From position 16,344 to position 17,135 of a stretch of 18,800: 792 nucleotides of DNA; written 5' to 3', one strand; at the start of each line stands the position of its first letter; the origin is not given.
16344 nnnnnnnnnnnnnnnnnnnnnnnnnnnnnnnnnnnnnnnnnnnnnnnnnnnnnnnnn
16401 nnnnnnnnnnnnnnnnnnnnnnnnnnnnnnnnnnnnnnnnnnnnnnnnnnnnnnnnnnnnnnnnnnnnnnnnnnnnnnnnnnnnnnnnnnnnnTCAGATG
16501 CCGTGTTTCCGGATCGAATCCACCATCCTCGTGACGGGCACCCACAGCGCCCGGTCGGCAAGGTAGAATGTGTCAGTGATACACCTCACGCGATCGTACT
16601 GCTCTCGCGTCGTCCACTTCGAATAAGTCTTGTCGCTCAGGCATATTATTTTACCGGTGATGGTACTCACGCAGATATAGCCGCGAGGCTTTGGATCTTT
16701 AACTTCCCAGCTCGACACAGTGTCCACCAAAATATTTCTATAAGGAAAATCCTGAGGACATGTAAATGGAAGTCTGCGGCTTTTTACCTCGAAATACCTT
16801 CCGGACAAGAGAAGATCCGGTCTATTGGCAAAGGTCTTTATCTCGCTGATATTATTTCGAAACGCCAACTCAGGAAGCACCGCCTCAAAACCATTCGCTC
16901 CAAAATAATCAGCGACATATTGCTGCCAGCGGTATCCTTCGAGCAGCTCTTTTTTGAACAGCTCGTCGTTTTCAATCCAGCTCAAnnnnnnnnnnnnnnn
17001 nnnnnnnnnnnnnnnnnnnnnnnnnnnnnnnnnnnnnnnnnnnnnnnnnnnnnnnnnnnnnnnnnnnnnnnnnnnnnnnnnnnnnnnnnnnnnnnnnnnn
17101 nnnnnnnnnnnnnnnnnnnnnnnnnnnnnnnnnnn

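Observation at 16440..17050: Low-GC island carrying a TTG-initiated PD-(D/E)xK-like gene directly upstream of the operon promoter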

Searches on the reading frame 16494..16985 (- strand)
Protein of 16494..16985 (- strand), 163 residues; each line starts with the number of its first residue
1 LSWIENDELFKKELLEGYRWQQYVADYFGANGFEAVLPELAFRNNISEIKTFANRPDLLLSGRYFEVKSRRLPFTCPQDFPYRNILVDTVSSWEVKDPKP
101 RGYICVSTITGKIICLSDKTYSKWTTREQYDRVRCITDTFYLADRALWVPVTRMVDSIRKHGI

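Call 5: search_protein_families(library=pfam, proteins=[window:16494-16985:-], max_evalue=1)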
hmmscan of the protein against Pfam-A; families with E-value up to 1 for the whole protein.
window:16494-16985:- (163 aa): 1 family
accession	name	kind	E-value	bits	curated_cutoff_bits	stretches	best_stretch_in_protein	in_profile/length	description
PF12106.13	Colicin_E5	-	0.027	15.2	25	1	99-126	58-85/88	Colicin E5 ribonuclease domain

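Call 6: search_protein_families(library=phrogs, proteins=[window:16494-16985:-], max_evalue=0.1)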
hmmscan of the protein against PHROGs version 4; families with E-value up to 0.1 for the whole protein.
window:16494-16985:- (163 aa): 0 families

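Call 8: find_homologous_proteins(query=window:16494-16985:-, max_evalue=0.01)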
Query window:16494-16985:- (163 aa): 20 proteins with E <= 0.01 among 38 candidates.
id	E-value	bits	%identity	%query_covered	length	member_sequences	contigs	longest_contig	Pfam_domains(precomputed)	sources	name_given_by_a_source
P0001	1.8e-108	378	99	100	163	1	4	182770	-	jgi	jgi:hypothetical protein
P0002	8.4e-45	170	50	95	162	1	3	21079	-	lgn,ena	-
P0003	7.3e-43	164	49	97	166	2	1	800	-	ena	-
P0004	3.6e-41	159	59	74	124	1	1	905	-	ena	-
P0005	6.9e-41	158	46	97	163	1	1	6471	-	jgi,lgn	jgi:hypothetical protein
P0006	7.0e-41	158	48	99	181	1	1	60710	-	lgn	-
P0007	1.2e-40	157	47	98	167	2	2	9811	-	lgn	-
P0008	2.3e-40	156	47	99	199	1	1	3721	-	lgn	-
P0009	1.3e-39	153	46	98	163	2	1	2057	-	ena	-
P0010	4.0e-37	145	46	97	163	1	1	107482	-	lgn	-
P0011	2.0e-35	140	42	97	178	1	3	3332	-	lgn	-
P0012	2.1e-35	140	39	98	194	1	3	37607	-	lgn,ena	-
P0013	2.7e-34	136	42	98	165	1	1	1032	-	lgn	-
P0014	7.4e-33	132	42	96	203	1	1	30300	-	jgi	jgi:hypothetical protein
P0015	1.3e-27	114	37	99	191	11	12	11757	-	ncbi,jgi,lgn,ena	jgi:hypothetical protein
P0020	1.8e-17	81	35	94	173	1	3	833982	-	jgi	jgi:hypothetical protein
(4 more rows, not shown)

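Call 10: search_solved_structures(query=window:16494-16985:-, max_evalue=10)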
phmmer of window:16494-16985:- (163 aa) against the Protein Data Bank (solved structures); distinct sequences matched with E-value up to 10: 5.
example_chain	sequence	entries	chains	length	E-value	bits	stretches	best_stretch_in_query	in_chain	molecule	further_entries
1dok_A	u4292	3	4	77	0.49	13.3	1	71-126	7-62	MONOCYTE CHEMOATTRACTANT PROTEIN 1 | C-C motif chemokine 2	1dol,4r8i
1dom_A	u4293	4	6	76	0.51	13.2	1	72-126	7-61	MCP-1 | Small inducible cytokine A2 | C-C motif chemokine 2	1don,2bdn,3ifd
7xa3_L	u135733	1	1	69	0.54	13.1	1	72-125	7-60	C-C motif chemokine 2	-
2nz1_D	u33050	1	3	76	0.59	13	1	72-125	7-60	Small inducible cytokine A2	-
4zk9_B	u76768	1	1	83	0.6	13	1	72-126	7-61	C-C motif chemokine 2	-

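Call 14: search_solved_structures(query=A1, max_evalue=10, show_alignments=2)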
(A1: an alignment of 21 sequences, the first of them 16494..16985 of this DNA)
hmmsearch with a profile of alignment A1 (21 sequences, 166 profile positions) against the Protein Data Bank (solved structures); distinct sequences matched with E-value up to 10: 0.

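Call 15: find_encoding_contigs(protein=P0001, flank=10000, max_places=4)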
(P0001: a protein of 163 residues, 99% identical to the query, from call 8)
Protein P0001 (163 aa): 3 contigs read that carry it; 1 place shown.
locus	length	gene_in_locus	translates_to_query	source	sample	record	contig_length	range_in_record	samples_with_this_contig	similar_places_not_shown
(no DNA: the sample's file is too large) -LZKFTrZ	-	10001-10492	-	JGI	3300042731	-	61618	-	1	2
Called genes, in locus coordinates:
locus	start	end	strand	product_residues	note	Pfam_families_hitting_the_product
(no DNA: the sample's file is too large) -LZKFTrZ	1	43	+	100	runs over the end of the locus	-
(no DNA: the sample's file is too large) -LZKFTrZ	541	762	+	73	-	-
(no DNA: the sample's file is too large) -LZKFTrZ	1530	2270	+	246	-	-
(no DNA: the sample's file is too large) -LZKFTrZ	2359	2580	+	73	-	-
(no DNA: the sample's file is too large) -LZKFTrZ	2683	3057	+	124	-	-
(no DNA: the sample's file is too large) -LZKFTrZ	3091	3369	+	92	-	-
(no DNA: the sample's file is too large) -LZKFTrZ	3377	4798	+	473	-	-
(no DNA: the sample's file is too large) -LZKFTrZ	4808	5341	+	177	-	PF20274:cREC_REC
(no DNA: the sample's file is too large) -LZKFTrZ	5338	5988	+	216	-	PF09414:RNA_ligase (weak)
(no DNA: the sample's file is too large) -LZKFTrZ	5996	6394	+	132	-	-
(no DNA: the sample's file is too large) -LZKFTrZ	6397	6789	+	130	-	-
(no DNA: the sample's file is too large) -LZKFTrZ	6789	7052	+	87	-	-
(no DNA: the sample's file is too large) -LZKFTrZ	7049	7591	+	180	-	-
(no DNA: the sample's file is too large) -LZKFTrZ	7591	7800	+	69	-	-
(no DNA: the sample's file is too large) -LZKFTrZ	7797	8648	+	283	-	PF01555:N6_N4_Mtase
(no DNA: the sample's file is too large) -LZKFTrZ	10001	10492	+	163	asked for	-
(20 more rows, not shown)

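Call 16: search_protein_families(library=padloc, proteins=[window:16494-16985:-], max_evalue=1)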
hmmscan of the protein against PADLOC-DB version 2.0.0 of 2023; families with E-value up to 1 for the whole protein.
window:16494-16985:- (163 aa): 0 families

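Call 17: find_encoding_contigs(protein=P0006, flank=6000, max_places=2)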
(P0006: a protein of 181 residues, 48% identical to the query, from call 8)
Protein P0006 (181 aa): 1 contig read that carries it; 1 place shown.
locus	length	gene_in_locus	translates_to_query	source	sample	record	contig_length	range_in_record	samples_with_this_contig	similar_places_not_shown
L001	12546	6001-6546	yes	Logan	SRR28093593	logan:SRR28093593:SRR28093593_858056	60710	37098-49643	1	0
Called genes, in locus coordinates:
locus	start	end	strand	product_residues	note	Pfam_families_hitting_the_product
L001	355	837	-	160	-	PF13392:HNH_3 (weak)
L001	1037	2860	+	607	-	-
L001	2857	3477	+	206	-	PF00102:Y_phosphatase, PF22784:PTP-SAK (weak), PF22785:Tc-R-P (weak)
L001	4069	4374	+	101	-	-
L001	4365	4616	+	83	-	-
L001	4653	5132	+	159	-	PF03013:Pyr_excise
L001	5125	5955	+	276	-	-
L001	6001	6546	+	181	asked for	-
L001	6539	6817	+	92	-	-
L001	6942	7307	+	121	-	-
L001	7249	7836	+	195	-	PF22075:DUF6939 (weak)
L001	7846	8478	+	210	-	PF00149:Metallophos (weak)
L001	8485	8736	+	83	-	-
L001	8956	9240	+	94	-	-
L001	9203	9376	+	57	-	-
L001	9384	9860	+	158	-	-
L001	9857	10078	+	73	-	PF01176:eIF-1a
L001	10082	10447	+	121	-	-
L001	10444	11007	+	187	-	-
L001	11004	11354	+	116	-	PF00383:dCMP_cyt_deam_1, PF14437:MafB19-deam (weak)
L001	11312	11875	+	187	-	-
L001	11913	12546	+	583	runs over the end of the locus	-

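Call 18: find_encoding_contigs(protein=P0010, flank=6000, max_places=2)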
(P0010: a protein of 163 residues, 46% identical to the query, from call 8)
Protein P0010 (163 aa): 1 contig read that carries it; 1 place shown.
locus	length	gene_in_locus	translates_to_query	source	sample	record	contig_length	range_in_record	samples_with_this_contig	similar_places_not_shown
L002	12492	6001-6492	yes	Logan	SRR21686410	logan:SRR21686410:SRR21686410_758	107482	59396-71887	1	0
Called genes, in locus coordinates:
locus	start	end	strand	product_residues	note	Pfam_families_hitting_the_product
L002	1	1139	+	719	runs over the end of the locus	PF01751:Toprim, PF01131:Topoisom_bac, PF01396:Zn_ribbon_Top1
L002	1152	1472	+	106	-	PF01165:Ribosomal_S21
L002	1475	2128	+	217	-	-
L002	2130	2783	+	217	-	-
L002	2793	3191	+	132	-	-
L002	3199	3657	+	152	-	-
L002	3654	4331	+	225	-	PF05063:MT-A70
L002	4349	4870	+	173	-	PF01844:HNH, PF13395:HNH_4 (weak), PF14279:HNH_5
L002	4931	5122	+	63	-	-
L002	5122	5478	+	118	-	PF01844:HNH (weak)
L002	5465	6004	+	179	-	PF00692:dUTPase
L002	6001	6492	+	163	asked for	-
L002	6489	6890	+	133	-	-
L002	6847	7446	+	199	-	PF03167:UDG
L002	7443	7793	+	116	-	-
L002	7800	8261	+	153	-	-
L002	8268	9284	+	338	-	-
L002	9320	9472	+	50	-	-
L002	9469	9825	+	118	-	-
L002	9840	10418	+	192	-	PF05198:IF3_N, PF00707:IF3_C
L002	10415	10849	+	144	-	PF01327:Pep_deformylase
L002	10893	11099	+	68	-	-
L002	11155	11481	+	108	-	PF00085:Thioredoxin, PF13098:Thioredoxin_2, PF13905:Thioredoxin_8 (faint)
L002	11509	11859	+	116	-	-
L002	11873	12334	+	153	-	-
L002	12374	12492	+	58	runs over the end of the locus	-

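Call 19: find_encoding_contigs(protein=P0020, flank=6000, max_places=2)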
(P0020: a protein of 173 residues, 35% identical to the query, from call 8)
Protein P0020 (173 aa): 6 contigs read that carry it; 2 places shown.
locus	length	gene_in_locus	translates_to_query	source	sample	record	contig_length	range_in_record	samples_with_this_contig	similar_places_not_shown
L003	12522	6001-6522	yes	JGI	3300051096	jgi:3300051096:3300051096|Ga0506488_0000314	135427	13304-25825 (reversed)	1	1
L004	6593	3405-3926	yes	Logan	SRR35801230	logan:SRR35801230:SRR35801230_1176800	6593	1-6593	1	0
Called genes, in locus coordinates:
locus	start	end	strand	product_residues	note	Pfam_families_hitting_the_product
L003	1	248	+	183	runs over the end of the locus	PF08843:AbiEii (weak)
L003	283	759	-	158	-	PF04073:tRNA_edit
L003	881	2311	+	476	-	PF13483:Lactamase_B_3, PF12706:Lactamase_B_2 (weak)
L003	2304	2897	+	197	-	PF02915:Rubrerythrin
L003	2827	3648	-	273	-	-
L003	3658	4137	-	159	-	PF03852:Vsr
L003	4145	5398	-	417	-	PF00145:DNA_methylase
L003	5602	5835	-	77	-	PF13683:rve_3, PF13333:rve_2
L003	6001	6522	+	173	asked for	-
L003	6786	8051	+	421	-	PF00140:Sigma70_r1_2, PF04542:Sigma70_r2, PF04539:Sigma70_r3, PF04545:Sigma70_r4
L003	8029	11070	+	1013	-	PF00271:Helicase_C (weak)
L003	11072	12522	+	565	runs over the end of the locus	-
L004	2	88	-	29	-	?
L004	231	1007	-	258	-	-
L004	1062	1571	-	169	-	PF03852:Vsr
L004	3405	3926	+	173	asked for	-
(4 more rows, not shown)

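Call 20: predict_structure(alignment_id=A1)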
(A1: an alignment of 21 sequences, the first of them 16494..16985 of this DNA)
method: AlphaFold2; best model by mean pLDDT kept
length: 163 residues; sequences in the alignment: 21
mean_pLDDT: 89.6   pTM: 0.84
mean pLDDT of the five models: 89.6, 89.5, 89.2, 89.0, 88.2
residues with pLDDT >= 90: 107; 70-90: 47; 50-70: 9; < 50: 0
segments of 3 or more residues with pLDDT < 50: none
pLDDT, mean of each block of 10 residues (from residue 1): 62 87 97 93 75 86 93 97 95 90 97 97 95 82 98 92 79
secondary structure, 60 per line:
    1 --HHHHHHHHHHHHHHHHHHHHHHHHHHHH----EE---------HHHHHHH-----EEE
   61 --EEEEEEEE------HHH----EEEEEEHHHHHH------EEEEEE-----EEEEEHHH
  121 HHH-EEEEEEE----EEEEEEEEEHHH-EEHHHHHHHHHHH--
elements in order: H3-30 H46-52 E58-60 E63-70 E84-89 H90-95 E102-107 E113-117 H118-123 E125-131 E136-144 H151-161

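Call 22: search_protein_representatives(alignment_id=A1)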
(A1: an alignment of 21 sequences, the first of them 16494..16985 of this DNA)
Query: 21 sequences, 166 profile positions. Proteins with E-value up to 0.001 (for the whole library): 1765; up to 1e-10: 989; up to 1e-30: 239. The best 150 are listed.
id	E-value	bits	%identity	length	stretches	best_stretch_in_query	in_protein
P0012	1.9e-63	229.6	-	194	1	2-164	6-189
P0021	2.2e-61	222.9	-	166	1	2-161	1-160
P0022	9.0e-58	211.1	-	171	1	1-161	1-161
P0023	4.9e-57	208.7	-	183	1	3-163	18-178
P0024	9.2e-57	207.8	-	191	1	3-164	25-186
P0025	4.4e-56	205.6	-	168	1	3-165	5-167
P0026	1.4e-55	204.0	-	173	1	3-164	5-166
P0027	1.4e-55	203.9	-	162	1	1-161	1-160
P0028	3.5e-54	199.4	-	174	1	3-164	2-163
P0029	6.7e-54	198.5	-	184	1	2-161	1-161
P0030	1.8e-53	197.1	-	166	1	3-161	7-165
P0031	1.4e-52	194.2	-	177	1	2-163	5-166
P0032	1.4e-51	191.0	-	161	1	9-162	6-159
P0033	2.2e-51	190.3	-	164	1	3-161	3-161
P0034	4.2e-51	189.4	-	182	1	2-163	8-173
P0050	1.0e-47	178.4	-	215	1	2-163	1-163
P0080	4.9e-45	169.7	-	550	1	3-162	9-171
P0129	1.7e-39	151.7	-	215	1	4-164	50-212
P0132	2.1e-39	151.3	-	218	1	11-160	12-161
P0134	3.1e-39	150.8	-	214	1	4-162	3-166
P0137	6.5e-39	149.8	-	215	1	2-159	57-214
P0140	1.6e-38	148.5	-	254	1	2-159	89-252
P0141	2.8e-38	147.7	-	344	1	3-159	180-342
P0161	2.4e-36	141.4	-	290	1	3-163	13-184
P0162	3.4e-36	140.9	-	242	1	3-164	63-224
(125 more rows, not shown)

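Call 23: find_encoding_contigs(protein=P0012, flank=6000, max_places=2)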
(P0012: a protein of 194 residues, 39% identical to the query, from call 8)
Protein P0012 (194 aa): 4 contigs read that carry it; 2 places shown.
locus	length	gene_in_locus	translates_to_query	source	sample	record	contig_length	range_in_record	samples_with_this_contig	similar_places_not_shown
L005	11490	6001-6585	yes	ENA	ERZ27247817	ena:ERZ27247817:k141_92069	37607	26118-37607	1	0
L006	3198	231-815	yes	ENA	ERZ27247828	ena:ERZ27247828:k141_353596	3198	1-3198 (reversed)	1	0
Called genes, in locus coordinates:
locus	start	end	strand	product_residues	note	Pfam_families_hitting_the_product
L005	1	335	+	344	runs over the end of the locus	PF07883:Cupin_2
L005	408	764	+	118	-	PF01844:HNH, PF14279:HNH_5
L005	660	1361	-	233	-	PF08722:Tn7_TnsA-like_N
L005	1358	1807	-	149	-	-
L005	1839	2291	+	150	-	-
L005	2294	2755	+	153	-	-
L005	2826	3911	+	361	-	PF09511:RNA_lig_T4_1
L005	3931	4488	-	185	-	-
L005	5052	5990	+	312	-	PF00303:Thymidylat_synt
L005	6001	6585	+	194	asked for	-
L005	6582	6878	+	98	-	-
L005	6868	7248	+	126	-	-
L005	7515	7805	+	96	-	PF06798:PrkA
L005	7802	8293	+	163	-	PF00186:DHFR_1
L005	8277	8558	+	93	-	-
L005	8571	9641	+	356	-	PF01145:Band_7 (weak)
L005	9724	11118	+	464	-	PF00294:PfkB, PF01467:CTP_transf_like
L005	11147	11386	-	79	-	-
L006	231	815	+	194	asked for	-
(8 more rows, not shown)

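Call 24: find_encoding_contigs(protein=P0014, flank=6000, max_places=2)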
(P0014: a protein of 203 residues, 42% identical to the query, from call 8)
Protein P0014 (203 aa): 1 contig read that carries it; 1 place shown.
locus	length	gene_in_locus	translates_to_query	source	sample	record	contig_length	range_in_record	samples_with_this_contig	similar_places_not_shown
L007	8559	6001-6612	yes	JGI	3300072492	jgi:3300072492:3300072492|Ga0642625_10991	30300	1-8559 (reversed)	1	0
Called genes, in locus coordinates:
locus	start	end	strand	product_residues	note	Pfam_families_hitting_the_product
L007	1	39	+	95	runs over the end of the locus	-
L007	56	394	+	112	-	PF01165:Ribosomal_S21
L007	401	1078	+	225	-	-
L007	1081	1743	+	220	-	-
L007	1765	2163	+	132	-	-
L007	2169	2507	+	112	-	-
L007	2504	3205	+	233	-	PF05063:MT-A70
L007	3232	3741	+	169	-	PF01844:HNH, PF13395:HNH_4, PF14279:HNH_5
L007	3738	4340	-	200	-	-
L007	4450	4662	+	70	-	-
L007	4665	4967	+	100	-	PF01844:HNH (weak)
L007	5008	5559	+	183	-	PF00692:dUTPase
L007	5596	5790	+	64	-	-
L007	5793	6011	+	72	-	-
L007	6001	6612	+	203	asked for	-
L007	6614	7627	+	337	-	-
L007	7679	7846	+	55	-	-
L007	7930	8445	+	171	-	PF05198:IF3_N, PF00707:IF3_C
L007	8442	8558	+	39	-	?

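Call 38: search_protein_families(library=pfam, proteins=[P0080, P0141, P0161, P0140, P0162, P0132, P0137, P0129, P0050, P0134], max_evalue=0.1)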
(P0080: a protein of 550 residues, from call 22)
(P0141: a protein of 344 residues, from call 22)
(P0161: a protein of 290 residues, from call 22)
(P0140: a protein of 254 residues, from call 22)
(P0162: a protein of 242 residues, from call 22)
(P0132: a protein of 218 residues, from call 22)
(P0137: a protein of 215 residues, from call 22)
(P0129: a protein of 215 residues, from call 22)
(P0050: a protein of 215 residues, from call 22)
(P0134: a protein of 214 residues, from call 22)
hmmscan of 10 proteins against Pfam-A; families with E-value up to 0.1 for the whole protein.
P0080 (550 aa): 4 families
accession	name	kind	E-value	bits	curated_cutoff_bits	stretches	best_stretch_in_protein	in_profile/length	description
PF04542.20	Sigma70_r2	-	3.5e-21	75.2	24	1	320-384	3-66/71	Sigma-70 region 2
PF04545.22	Sigma70_r4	-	1.3e-16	60.2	24.1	1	490-538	4-49/50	Sigma-70, region 4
PF04539.22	Sigma70_r3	-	1.4e-13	51.2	25.3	1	401-472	4-75/78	Sigma-70 region 3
PF00140.25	Sigma70_r1_2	-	9.8e-06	25.9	22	1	261-289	1-29/34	Sigma-70 factor, region 1.2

P0141 (344 aa): 0 families

P0161 (290 aa): 0 families

P0140 (254 aa): 0 families

P0162 (242 aa): 1 family
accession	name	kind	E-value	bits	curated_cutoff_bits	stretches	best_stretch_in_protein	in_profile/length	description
PF02021.23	UPF0102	-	0.04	14.7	23.6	1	86-134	6-45/80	Uncharacterised protein family UPF0102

P0132 (218 aa): 0 families

P0137 (215 aa): 0 families

P0129 (215 aa): 0 families

P0050 (215 aa): 0 families

P0134 (214 aa): 0 families

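Call 40: fold_search(model_id=the predicted structure, library=viral)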
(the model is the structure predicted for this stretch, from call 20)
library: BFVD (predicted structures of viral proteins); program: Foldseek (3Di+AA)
matches with E <= 10: 498; with E <= 0.001: 8
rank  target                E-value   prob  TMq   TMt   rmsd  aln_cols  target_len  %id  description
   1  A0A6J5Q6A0            1.4e-17  1.00  0.89  0.90   1.1       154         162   28  Uncharacterized protein [uncultured Caudovirales phage]
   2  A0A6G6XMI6            1.3e-05  1.00  0.62  0.72   3.8       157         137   10  (no name in the UniProt tables at hand)
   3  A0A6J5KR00            3.7e-05  1.00  0.56  0.64   4.8       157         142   14  Uncharacterized protein [uncultured Caudovirales phage]
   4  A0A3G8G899            1.7e-04  1.00  0.64  0.57   5.1       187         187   10  (no name in the UniProt tables at hand)
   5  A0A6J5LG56            2.2e-04  1.00  0.44  0.42   5.8       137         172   12  Uncharacterized protein [uncultured Caudovirales phage]
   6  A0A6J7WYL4            6.5e-04  1.00  0.39  0.43   5.9       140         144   13  Uncharacterized protein [uncultured Caudovirales phage]
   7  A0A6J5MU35            7.0e-04  1.00  0.55  0.63   3.7       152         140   14  Uncharacterized protein [uncultured Caudovirales phage]
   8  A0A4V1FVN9            7.4e-04  1.00  0.53  0.61   3.7       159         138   11  (no name in the UniProt tables at hand)
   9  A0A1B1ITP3            1.2e-03  1.00  0.45  0.52   4.4       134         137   11  (no name in the UniProt tables at hand)
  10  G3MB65                1.2e-03  1.00  0.50  0.49   6.4       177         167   10  Gp685 [Bacillus phage G]
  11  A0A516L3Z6            1.4e-03  1.00  0.51  0.45   4.4       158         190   13  (no name in the UniProt tables at hand)
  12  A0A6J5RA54            1.4e-03  1.00  0.49  0.51   4.0       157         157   15  Protein NO VEIN C-terminal domain-containing protein [uncultured Caudovirales phage]
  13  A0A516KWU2            2.6e-03  1.00  0.55  0.63   5.0       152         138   11  (no name in the UniProt tables at hand)
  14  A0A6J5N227            2.6e-03  0.99  0.44  0.43   7.3       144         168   17  Uncharacterized protein [uncultured Caudovirales phage]
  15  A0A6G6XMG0            2.8e-03  1.00  0.58  0.59   3.8       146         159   10  (no name in the UniProt tables at hand)
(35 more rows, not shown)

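Call 42: search_dna_similar(query=window:16494-16985:-, collection=phages, mode=protein, max_evalue=0.001, max_rows=40)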
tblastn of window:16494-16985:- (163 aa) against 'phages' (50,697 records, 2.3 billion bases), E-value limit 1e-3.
Records with a match: 1; places in all: 1; records where one place covers at least 80% of the query: 1.
Best place of each record, by identity: <60% 1.
By first word of the organism name: Thermus 1.
By host as written in the record: Thermus thermophilus HB8 1.
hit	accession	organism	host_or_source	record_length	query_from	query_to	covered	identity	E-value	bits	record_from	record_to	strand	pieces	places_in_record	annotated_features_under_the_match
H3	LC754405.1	Thermus phage MN1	Thermus thermophilus HB8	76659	3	159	96%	33.7%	3e-13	72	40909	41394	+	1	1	hypothetical protein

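Call 43: get_annotated_region(hit=H3, flank=6000)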
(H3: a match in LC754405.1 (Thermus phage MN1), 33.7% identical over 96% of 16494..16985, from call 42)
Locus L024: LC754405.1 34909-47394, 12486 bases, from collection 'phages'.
description: Thermus phage MN1 DNA, complete genome.
organism: Thermus phage MN1 (NCBI taxid 3018631)
taxonomy: Viruses; Duplodnaviria; Heunggongvirae; Uroviricota; Caudoviricetes
host: Thermus thermophilus HB8; source: hot spring; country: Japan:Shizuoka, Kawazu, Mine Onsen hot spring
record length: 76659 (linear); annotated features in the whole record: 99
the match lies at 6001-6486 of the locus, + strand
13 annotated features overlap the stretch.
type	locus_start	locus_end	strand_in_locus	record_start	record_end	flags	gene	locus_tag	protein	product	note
CDS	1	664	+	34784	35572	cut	-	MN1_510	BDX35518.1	hypothetical protein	-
CDS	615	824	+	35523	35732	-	-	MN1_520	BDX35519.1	hypothetical protein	-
CDS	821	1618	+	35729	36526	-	-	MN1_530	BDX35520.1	hypothetical protein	-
CDS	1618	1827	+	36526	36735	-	-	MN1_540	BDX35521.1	hypothetical protein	-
CDS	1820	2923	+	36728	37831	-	-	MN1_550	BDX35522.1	hypothetical protein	-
CDS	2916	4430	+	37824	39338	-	-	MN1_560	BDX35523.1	hypothetical protein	-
CDS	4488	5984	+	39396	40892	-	dnaG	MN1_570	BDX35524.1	DNA primase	-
CDS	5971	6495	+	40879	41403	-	-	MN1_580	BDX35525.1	hypothetical protein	-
CDS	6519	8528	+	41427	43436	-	-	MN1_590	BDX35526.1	ribonucleoside-triphosphate reductase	-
CDS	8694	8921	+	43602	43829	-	-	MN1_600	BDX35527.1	hypothetical protein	-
CDS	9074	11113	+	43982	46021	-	-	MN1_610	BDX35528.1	helicase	-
CDS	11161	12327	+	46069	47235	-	-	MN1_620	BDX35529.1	hypothetical protein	-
CDS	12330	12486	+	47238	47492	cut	-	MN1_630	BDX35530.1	hypothetical protein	-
